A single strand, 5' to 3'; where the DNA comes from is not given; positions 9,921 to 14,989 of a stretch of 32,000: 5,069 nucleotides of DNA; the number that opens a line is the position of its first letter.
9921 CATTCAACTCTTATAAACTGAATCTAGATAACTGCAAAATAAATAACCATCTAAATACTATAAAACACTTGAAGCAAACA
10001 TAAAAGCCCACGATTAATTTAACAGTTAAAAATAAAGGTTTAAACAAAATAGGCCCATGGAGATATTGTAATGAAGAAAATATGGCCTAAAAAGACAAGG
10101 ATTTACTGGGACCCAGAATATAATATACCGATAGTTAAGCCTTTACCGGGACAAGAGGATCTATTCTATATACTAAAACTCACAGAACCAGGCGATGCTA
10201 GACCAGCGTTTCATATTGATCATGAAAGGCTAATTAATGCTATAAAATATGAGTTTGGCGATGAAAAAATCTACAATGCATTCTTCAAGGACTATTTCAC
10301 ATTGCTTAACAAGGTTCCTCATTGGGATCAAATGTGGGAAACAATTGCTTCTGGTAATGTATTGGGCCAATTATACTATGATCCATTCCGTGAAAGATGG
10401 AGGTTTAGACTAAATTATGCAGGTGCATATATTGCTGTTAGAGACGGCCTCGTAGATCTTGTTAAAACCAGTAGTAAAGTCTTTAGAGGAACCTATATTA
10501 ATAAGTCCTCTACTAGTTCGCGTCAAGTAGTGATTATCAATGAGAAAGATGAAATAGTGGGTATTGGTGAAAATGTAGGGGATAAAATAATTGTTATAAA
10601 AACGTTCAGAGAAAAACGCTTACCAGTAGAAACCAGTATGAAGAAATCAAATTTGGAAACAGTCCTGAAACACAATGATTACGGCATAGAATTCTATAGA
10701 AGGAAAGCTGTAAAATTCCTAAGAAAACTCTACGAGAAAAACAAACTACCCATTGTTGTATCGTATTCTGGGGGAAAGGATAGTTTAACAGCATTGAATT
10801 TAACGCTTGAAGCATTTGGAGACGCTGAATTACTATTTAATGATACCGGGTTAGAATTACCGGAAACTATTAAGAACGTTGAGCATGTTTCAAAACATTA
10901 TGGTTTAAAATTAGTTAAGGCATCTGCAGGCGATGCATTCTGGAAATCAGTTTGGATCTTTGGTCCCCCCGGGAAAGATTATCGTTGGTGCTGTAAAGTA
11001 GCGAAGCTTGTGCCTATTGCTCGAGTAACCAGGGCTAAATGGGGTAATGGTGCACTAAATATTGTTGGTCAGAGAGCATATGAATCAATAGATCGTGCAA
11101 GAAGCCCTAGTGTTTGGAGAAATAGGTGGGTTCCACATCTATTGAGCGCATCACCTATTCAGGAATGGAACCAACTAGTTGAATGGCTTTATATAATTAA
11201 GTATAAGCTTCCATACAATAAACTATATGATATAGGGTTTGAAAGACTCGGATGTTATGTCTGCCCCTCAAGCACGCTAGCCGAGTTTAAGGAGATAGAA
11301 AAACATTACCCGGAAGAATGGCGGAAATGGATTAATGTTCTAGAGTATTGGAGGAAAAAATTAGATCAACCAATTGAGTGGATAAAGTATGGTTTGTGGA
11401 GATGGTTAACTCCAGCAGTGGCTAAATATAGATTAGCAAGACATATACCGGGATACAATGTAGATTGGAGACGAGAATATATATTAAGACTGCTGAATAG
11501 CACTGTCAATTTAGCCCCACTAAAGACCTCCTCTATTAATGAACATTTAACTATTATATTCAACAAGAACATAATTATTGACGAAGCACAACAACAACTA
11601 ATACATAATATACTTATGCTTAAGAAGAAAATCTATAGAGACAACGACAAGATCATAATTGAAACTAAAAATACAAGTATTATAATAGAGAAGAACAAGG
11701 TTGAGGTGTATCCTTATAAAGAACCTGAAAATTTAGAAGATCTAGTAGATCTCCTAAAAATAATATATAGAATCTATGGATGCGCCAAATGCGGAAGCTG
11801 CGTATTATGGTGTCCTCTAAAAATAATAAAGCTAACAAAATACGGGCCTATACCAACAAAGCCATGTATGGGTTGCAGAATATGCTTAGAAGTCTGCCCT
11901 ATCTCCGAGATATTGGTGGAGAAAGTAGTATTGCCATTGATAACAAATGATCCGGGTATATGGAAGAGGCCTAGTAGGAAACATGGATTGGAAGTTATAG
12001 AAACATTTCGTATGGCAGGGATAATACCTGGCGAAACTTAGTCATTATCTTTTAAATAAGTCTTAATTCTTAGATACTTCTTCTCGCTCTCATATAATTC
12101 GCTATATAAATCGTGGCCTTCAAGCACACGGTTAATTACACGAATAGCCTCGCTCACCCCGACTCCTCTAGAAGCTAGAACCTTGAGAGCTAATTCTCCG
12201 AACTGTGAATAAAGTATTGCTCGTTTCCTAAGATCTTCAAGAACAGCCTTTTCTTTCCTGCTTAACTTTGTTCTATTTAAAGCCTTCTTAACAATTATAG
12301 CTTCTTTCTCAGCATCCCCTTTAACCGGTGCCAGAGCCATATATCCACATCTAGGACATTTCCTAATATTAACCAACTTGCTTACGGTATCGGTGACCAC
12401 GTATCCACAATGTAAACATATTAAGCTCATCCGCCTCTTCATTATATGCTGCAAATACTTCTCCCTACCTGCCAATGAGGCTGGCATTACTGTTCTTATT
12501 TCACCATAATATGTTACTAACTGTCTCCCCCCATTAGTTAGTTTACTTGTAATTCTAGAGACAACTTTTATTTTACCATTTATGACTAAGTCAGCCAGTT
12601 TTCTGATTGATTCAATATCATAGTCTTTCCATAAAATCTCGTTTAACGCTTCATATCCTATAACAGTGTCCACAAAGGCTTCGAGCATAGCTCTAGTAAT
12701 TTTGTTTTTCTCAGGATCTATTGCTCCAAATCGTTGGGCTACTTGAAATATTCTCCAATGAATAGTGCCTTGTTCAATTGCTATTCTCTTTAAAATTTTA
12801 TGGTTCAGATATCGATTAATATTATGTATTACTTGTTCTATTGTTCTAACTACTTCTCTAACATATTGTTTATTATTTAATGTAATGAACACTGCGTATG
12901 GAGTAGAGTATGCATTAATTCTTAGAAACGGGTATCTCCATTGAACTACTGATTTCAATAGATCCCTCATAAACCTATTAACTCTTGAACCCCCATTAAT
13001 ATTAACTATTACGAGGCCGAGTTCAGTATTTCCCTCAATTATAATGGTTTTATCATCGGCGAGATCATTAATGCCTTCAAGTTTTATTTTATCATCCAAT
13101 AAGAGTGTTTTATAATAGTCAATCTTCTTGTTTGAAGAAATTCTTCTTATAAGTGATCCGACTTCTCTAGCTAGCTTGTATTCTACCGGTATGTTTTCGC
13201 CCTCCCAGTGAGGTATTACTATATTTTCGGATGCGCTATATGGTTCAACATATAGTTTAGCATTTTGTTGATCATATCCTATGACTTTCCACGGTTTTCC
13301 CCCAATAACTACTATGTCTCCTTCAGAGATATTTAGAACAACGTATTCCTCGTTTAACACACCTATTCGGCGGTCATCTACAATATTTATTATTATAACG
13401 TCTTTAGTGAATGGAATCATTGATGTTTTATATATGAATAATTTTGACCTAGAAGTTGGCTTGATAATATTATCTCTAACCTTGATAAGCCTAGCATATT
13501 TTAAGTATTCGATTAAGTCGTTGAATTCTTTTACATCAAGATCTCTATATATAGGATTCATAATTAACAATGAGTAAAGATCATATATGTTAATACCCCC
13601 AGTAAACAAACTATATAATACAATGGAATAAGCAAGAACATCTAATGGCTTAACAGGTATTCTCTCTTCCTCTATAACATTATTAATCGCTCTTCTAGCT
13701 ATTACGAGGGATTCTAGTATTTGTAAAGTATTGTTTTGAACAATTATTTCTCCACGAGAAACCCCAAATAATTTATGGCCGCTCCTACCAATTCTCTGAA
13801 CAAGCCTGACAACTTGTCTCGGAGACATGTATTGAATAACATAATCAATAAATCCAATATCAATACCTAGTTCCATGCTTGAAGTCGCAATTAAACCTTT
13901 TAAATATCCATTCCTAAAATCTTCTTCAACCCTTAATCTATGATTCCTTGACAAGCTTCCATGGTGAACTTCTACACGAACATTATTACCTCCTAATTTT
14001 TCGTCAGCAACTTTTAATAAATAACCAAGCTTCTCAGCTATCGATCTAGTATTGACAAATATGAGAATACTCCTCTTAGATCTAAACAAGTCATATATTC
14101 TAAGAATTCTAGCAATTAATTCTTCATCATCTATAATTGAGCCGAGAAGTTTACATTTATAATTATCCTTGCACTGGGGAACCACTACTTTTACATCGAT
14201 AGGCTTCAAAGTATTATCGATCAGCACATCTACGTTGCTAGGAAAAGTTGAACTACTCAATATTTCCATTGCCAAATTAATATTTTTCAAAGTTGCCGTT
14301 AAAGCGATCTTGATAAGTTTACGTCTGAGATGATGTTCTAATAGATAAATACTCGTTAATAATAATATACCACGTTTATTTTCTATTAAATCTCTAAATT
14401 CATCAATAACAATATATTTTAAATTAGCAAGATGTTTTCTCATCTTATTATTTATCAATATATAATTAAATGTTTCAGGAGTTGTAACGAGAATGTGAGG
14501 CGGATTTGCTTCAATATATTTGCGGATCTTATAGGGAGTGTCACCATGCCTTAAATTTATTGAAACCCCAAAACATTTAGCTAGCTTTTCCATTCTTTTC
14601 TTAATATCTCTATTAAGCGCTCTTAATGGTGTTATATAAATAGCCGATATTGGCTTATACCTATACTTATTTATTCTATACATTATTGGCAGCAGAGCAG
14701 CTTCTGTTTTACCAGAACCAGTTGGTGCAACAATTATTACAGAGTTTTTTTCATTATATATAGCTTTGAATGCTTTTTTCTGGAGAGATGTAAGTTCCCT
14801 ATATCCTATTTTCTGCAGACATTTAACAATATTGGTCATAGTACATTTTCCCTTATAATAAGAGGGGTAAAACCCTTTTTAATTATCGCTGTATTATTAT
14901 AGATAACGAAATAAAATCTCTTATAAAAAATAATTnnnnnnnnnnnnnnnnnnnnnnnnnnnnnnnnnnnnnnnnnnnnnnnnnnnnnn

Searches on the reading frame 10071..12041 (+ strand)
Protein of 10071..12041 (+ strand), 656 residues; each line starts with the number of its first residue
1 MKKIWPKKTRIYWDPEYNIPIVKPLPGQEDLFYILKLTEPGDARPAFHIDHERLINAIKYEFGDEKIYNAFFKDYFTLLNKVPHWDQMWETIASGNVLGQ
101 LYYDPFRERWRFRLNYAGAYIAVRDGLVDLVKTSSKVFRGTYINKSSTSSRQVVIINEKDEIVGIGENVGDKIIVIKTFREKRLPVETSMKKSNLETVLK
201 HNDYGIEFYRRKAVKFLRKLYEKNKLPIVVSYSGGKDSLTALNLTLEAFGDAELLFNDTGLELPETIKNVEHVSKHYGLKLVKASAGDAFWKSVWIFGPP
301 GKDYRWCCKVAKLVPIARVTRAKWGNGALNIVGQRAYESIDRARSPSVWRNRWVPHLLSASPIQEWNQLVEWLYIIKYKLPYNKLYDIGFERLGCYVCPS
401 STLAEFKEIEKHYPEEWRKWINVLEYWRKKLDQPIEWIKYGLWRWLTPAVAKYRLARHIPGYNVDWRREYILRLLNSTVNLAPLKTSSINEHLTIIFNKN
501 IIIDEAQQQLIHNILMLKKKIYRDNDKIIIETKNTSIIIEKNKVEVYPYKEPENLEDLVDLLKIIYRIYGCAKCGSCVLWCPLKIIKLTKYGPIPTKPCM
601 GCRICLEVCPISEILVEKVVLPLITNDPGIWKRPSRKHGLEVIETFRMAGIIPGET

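Call 5: search_protein_families(library=pfam, proteins=[window:10071-12041:+], max_evalue=0.001)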
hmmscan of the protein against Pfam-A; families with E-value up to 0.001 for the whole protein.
window:10071-12041:+ (656 aa): 5 families
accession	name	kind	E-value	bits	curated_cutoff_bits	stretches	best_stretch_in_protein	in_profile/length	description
PF01507.26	PAPS_reduct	-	3e-40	138.5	22.5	1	228-400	2-174/175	Phosphoadenosine phosphosulfate reductase domain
PF13183.11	Fer4_8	-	1.5e-06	29.1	27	0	544-585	25-68/68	4Fe-4S dicluster domain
PF14697.11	Fer4_21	-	5.9e-06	26.8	35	1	571-613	8-55/59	4Fe-4S dicluster domain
PF13187.11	Fer4_9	-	0.00067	20.1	27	0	571-610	2-48/52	4Fe-4S dicluster domain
PF13237.11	Fer4_10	-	0.00067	20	25.5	1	570-610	8-53/53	4Fe-4S dicluster domain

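Call 6: search_protein_families(library=ncbifam, proteins=[window:10071-12041:+], max_evalue=0.01)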
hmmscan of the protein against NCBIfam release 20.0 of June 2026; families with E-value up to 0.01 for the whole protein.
window:10071-12041:+ (656 aa): 38 families (the best 25 are shown)
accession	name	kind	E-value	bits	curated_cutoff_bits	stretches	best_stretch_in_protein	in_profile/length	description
NF010367.0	PRK13795.1-2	equivalog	7.5e-125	417.6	456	1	3-613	4-583/584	hypothetical protein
NF010369.0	PRK13795.1-4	equivalog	6.5e-117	391.3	1086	1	8-614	11-624/633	hypothetical protein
NF010368.0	PRK13795.1-3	equivalog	4.3e-115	385.4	588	1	2-612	3-630/635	hypothetical protein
NF010366.0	PRK13795.1-1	equivalog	3.8e-96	322.7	745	1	6-613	33-652/667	hypothetical protein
NF006327.0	PRK08557.1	equivalog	4.4e-60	203.6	366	1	67-446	20-397/415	hypothetical protein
NF006351.0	PRK08576.1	equivalog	4.9e-40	137.4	290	1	181-407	193-410/436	hypothetical protein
NF002537.0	PRK02090.1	equivalog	8.3e-17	61.6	154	1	205-402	20-216/244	phosphoadenylyl-sulfate reductase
TIGR02055.1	APS_reductase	subfamily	1.7e-14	54.1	235.3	1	245-402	13-171/194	adenylylsulfate reductase, thioredoxin dependent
TIGR00434.1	cysH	subfamily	4.2e-13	49.7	165.1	1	228-404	16-193/214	phosophoadenylyl-sulfate reductase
TIGR03183.1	DNA_S_dndC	equivalog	2.5e-09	36.6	290.4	1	217-249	5-37/447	DNA phosphorothioation system sulfurtransferase DndC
NF005316.0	PRK06850.1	equivalog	6.9e-09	35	536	1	211-248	15-52/505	hypothetical protein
NF003587.0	PRK05253.1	subfamily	2.9e-08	33.3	195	1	211-343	14-144/301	sulfate adenylyltransferase subunit CysD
TIGR02057.1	PAPS_reductase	equivalog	5.6e-08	32.9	254.2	1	228-396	27-196/224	phosphoadenosine phosphosulfate reductase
NF038196.1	ferrodoxin_EFR1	subfamily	7.1e-08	32.8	75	1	489-618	102-233/242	EFR1 family ferrodoxin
TIGR02179.1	PorD_KorD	subfamily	2.8e-05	24.2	60.05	1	569-615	25-73/78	2-oxoacid:acceptor oxidoreductase, delta subunit, pyruvate/2-ketoisovalerate family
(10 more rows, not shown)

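Call 108: search_protein_families(library=padloc, proteins=[window:10071-12041:+], max_evalue=0.001)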
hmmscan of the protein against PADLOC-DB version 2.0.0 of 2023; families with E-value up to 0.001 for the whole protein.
window:10071-12041:+ (656 aa): 7 families
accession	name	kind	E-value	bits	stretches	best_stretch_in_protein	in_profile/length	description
PDLC02510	BrxP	-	1.1e-47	160.8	2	190-431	94-346/779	BrxP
PDLC02782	SspD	-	3.5e-12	44.6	1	229-422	3-197/277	SspD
PDLC02662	DndC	-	4.4e-10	37.1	1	213-383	14-216/481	DndC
PDLC02661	DndC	-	5.5e-08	30.2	1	213-344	10-165/468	DndC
PDLC03333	MTase_II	-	0.00023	17.9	0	217-344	34-185/544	Type II methyltransferase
PDLC02659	DndC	-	0.00054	16.7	0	287-344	110-171/586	DndC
PDLC02660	DndC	-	0.00054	16.7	0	287-344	110-171/586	DndC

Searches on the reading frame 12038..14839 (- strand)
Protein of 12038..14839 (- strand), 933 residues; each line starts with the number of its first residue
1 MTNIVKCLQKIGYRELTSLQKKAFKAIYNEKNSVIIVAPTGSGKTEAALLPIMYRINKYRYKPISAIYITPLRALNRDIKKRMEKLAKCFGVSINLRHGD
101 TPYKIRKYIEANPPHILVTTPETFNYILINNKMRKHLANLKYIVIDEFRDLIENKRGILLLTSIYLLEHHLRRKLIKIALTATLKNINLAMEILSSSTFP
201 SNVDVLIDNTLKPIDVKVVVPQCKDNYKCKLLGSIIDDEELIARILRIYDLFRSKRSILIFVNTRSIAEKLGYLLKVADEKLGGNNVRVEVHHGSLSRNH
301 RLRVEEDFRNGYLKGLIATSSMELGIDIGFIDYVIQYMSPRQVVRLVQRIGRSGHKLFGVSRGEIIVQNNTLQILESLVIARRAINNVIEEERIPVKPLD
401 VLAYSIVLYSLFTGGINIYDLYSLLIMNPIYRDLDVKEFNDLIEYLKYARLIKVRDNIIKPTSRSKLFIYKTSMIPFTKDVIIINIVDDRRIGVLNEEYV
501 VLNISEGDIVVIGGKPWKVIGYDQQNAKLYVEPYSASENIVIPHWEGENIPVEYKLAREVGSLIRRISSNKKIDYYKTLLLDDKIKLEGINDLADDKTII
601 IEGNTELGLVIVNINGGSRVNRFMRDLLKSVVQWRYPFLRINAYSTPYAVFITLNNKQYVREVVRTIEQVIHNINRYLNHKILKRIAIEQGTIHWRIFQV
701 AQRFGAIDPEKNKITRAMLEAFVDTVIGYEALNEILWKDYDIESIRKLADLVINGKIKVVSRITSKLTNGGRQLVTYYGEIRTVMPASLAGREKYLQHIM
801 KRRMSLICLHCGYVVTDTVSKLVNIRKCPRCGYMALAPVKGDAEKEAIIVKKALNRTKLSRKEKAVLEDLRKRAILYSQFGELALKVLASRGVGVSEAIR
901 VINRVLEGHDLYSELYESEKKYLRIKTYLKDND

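Call 4: search_protein_families(library=pfam, proteins=[window:12038-14839:-], max_evalue=0.1)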
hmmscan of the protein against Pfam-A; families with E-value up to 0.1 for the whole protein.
window:12038-14839:- (933 aa): 12 families
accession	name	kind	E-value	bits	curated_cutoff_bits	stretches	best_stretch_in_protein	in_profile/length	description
PF00270.35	DEAD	-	1.4e-32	113.2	26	1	17-186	1-163/167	DEAD/DEAH box helicase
PF00271.37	Helicase_C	-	3.8e-21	75.8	23.5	1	249-354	7-107/110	Helicase conserved C-terminal domain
PF08494.16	DEAD_assoc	-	1.2e-11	45.2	23.5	1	594-766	2-186/191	DEAD/H associated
PF04851.21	ResIII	-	1.9e-11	44.6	22.5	1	15-185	3-163/164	Type III restriction enzyme, res subunit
PF19306.5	WH_Lhr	-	1e-08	35.2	27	1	386-533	5-160/168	Large helicase-related protein, winged helix domain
PF00580.27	UvrD-helicase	-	0.00016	21.9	23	1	20-88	2-70/271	UvrD/REP helicase N-terminal domain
PF22590.2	Cas3-like_C_2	-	0.00053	20.7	27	1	256-353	3-101/106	CRISPR-associated nuclease/helicase Cas3, C-terminal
PF22527.2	DEXQc_Suv3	-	0.0018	18.3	27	1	31-158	13-112/154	DEXQ-box helicase domain of Suv3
PF13245.12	AAA_19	-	0.012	16.3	25.1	1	20-152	1-103/134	AAA domain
PF20720.3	nSTAND3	-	0.017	15.2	27.2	1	24-64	10-51/155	Novel STAND NTPase 3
PF01155.25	HypA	-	0.085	13.3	28.9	0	798-842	63-103/112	Hydrogenase/urease nickel incorporation, metallochaperone, hypA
PF02562.22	PhoH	-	0.098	12.6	27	0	16-50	5-38/205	PhoH-like protein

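Call 108: search_protein_families(library=padloc, proteins=[window:12038-14839:-], max_evalue=0.001)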
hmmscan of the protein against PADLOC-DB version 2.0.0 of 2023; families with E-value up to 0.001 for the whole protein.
window:12038-14839:- (933 aa): 59 families (the best 25 are shown)
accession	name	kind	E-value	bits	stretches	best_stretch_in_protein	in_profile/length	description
PDLC02503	BrxHI|BrxHII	-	3.6e-81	271.5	1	9-637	18-618/698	BrxHI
PDLC03960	SngC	-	4.9e-77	258.3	1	3-670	12-667/720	-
PDLC02897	DpdJ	-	9.8e-50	167.4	1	17-549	101-650/1570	DpdJ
PDLC02501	BrxHI|BrxHII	-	2.9e-43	146.1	1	10-534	18-524/925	BrxHI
PDLC00036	DruE3|DruE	-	1.1e-21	73.8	2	20-150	97-249/2023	SNF2 family N-terminal domain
PDLC00938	Cas3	-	1.2e-20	72.1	1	34-359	2-324/358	CRISPR-associated helicase Cas3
PDLC01252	Cas3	-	1.1e-19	69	1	34-355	2-287/324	CAS-I; effector_G3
PDLC01761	Cas3b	-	9.9e-19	65.5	1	15-352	219-531/705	-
PDLC01710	Cas3a1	-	3.1e-17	60.3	1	15-352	197-540/745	Cas3_1_CAS-I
PDLC00035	DruE3|DruE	-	3.1e-17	59.6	2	20-147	107-260/1460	SNF2 family N-terminal domain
PDLC03928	PsyrT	-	1.1e-16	58.3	2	282-356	261-335/689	-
PDLC00186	HamB1|HamB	-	4.5e-16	56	1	15-166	146-290/864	DEAD-box helicase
PDLC00037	DruE3|DruE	-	7.9e-16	55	2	20-147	106-260/2055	SNF2 family N-terminal domain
PDLC04531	PDC-M23B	-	1.6e-14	51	1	29-160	311-451/1060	-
PDLC00187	HamB1|HamB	-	3.9e-14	49.9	1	16-170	142-283/851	DEAD-box helicase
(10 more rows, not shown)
